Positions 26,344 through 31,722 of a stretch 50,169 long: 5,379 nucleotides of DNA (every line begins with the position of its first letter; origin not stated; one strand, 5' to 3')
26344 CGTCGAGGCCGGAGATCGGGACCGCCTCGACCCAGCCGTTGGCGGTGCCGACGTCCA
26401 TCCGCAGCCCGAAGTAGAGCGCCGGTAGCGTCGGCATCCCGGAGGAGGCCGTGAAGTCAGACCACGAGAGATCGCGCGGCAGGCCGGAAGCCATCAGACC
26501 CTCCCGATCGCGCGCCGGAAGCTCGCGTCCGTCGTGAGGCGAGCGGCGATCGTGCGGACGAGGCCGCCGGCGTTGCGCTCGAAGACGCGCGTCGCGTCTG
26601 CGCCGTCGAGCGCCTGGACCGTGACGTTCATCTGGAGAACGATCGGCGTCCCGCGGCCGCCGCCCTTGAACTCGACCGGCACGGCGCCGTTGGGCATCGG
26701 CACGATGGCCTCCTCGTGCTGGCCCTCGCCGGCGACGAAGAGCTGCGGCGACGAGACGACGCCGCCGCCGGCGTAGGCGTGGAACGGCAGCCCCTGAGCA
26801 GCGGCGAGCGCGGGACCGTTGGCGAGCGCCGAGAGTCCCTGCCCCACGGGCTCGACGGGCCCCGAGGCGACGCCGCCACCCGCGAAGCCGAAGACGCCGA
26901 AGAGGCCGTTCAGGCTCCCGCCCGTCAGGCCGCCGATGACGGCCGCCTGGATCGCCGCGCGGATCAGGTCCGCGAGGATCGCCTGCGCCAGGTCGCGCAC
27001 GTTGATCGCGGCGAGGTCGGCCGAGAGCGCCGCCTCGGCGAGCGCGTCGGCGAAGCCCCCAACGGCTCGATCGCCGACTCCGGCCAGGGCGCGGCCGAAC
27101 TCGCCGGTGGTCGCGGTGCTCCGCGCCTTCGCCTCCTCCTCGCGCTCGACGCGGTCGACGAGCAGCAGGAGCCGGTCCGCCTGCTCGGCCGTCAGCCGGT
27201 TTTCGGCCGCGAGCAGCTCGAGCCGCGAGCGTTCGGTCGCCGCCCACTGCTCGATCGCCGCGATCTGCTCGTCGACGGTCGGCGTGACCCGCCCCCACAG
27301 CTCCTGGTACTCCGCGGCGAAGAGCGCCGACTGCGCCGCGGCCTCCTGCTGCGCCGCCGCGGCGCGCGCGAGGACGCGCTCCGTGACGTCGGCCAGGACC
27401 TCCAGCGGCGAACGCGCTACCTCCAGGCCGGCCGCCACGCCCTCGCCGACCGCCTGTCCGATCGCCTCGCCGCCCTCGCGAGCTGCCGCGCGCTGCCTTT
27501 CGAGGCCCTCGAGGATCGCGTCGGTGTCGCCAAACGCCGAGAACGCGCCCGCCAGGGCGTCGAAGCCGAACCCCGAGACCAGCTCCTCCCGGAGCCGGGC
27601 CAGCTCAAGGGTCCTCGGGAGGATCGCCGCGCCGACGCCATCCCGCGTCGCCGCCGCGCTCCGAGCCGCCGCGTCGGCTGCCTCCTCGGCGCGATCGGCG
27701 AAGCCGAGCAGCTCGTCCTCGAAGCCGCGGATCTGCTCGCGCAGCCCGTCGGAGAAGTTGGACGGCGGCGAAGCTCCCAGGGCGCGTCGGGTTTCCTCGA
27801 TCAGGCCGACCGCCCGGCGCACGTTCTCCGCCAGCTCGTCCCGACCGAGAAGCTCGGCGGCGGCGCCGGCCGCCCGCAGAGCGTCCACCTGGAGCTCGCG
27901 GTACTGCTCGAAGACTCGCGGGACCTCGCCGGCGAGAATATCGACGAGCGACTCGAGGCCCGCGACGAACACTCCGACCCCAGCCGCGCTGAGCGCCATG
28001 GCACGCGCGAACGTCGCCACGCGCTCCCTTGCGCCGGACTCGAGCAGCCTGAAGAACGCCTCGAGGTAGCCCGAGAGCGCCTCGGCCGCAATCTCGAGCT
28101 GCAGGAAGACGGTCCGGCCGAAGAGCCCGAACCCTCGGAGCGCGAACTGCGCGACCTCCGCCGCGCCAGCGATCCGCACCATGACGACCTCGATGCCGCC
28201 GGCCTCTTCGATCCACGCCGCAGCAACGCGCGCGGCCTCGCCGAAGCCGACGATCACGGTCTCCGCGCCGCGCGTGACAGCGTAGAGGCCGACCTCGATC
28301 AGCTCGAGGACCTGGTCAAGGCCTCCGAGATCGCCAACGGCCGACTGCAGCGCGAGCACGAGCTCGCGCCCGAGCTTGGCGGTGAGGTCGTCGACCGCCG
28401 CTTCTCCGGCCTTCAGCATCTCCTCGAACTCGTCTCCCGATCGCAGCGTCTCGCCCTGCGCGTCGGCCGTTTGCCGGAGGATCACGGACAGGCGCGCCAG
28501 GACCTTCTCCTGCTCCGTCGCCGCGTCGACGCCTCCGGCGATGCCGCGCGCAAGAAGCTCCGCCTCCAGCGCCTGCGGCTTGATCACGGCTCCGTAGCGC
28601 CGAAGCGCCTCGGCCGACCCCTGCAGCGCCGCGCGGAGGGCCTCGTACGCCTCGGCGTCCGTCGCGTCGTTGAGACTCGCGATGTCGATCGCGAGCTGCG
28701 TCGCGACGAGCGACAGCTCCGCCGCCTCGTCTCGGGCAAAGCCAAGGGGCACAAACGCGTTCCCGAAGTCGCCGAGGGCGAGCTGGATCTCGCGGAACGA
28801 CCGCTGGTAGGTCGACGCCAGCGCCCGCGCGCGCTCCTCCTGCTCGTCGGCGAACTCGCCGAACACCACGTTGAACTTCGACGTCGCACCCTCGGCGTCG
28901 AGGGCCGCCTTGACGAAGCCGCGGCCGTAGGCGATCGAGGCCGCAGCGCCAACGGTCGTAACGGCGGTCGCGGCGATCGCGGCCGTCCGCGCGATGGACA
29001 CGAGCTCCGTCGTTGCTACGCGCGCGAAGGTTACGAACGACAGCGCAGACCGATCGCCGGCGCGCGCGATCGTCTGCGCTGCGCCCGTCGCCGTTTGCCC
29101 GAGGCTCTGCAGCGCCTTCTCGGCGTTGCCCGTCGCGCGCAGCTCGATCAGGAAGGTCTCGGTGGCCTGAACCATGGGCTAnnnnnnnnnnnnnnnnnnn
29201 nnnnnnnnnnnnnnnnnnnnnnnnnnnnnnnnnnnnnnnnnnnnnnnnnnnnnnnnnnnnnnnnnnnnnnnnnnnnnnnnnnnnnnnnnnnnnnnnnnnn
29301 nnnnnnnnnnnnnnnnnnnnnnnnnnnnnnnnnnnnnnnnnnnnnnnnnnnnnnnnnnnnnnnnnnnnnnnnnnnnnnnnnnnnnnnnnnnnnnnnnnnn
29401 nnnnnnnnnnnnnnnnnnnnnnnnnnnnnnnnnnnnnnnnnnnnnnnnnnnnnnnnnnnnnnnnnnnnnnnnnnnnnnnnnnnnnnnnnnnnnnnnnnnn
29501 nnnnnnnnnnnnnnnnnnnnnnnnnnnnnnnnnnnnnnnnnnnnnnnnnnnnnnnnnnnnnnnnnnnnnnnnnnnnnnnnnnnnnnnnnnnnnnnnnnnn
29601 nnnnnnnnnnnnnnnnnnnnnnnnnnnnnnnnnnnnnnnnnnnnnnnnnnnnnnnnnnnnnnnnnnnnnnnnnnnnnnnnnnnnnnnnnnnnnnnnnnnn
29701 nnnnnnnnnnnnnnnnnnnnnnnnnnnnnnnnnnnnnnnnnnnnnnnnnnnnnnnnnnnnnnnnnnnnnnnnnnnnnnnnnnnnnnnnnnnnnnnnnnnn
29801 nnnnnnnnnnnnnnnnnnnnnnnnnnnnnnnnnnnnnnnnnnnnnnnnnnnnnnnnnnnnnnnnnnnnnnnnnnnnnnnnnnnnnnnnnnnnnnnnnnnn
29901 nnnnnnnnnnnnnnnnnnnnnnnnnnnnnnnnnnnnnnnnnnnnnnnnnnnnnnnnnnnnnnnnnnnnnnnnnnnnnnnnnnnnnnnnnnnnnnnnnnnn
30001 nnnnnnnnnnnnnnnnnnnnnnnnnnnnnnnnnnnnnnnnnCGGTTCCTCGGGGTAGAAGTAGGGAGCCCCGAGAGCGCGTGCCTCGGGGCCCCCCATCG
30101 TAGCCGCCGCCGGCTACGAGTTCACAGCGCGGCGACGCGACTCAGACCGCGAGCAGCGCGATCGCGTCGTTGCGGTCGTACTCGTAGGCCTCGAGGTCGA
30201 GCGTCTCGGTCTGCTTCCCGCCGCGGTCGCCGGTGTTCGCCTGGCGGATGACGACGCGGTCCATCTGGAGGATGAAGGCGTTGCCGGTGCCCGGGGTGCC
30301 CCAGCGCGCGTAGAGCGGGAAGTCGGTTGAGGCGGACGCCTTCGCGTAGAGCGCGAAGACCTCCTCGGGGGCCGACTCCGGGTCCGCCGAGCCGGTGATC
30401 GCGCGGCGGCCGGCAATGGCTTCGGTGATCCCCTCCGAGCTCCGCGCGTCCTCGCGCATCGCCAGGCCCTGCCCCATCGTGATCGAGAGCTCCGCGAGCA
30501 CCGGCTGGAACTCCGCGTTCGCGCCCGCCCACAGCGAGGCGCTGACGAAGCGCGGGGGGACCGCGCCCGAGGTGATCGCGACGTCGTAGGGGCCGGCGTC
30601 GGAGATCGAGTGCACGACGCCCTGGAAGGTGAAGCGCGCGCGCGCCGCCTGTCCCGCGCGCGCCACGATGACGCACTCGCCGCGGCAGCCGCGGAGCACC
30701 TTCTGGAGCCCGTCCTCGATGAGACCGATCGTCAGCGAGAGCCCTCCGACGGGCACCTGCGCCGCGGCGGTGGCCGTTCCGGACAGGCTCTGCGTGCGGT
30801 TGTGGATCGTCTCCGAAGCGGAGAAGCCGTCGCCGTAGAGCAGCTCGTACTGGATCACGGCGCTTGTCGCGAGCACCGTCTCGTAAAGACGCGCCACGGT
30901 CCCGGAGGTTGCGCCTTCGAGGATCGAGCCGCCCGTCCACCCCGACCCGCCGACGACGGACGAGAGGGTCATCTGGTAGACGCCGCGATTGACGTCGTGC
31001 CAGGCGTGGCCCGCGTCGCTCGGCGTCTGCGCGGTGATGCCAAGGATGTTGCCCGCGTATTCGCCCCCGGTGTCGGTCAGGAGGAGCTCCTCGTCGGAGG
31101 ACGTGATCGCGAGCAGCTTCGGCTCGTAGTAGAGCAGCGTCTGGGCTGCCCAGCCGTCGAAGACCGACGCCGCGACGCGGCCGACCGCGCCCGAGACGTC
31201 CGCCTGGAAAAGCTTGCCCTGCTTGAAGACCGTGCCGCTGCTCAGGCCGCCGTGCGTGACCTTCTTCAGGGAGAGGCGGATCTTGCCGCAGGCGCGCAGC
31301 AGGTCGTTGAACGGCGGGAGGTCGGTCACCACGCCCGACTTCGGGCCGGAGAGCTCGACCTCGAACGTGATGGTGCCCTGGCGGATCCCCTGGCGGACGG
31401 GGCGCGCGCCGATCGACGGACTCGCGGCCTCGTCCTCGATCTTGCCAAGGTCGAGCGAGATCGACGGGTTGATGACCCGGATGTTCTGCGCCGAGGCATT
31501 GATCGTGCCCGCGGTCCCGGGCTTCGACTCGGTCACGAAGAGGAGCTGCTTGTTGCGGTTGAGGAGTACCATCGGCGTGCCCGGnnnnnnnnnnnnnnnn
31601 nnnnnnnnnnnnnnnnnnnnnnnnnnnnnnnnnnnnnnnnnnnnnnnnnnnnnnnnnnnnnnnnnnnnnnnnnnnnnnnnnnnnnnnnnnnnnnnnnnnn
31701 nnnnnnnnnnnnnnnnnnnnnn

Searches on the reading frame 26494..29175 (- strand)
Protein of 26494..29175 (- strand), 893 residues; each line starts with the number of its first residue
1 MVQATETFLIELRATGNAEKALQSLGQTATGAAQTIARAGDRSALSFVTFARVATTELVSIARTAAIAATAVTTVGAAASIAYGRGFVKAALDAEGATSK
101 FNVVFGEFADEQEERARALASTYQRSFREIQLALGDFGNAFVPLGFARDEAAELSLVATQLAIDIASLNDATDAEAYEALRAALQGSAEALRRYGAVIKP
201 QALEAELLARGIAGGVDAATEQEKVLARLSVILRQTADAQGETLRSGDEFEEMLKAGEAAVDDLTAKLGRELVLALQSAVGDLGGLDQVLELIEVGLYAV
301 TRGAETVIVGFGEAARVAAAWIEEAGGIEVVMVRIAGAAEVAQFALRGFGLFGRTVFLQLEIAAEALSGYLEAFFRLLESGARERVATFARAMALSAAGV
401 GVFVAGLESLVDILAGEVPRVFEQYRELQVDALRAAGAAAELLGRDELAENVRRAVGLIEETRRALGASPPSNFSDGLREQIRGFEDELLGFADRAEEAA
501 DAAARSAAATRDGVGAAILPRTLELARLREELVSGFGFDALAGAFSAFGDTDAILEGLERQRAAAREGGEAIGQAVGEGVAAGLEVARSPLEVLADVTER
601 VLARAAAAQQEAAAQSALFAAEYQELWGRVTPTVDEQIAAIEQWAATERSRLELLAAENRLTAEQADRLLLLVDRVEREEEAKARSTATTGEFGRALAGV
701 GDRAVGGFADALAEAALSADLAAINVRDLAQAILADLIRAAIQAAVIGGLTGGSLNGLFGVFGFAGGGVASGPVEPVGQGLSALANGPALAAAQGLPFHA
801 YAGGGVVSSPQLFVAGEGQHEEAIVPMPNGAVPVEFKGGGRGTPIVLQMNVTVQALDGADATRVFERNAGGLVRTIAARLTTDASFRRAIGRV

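Call 12: search_protein_families(library=phrogs, proteins=[window:26494-29175:-], max_evalue=0.001)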
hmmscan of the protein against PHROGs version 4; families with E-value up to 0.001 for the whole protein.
window:26494-29175:- (893 aa): 4 families
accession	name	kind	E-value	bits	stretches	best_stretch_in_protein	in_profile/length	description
phrog_28918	-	unknown function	6.4e-09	35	1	150-286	97-233/1445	-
phrog_20313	-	unknown function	2.9e-07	30.5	1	747-854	326-433/478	-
phrog_1292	-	tail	1.9e-06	26.8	1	714-851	1329-1475/1523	tail length tape measure protein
phrog_1535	-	tail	8.7e-06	25.1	1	78-242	198-349/1152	tail length tape measure protein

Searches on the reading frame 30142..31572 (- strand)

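Call 12: search_protein_families(library=phrogs, proteins=[window:30142-31572:-], max_evalue=0.001)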
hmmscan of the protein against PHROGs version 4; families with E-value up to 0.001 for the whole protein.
window:30142-31572:- (476 aa): 1 family
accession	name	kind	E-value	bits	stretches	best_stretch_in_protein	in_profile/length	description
phrog_290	-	tail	8.9e-13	49.3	1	6-462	17-316/411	minor tail protein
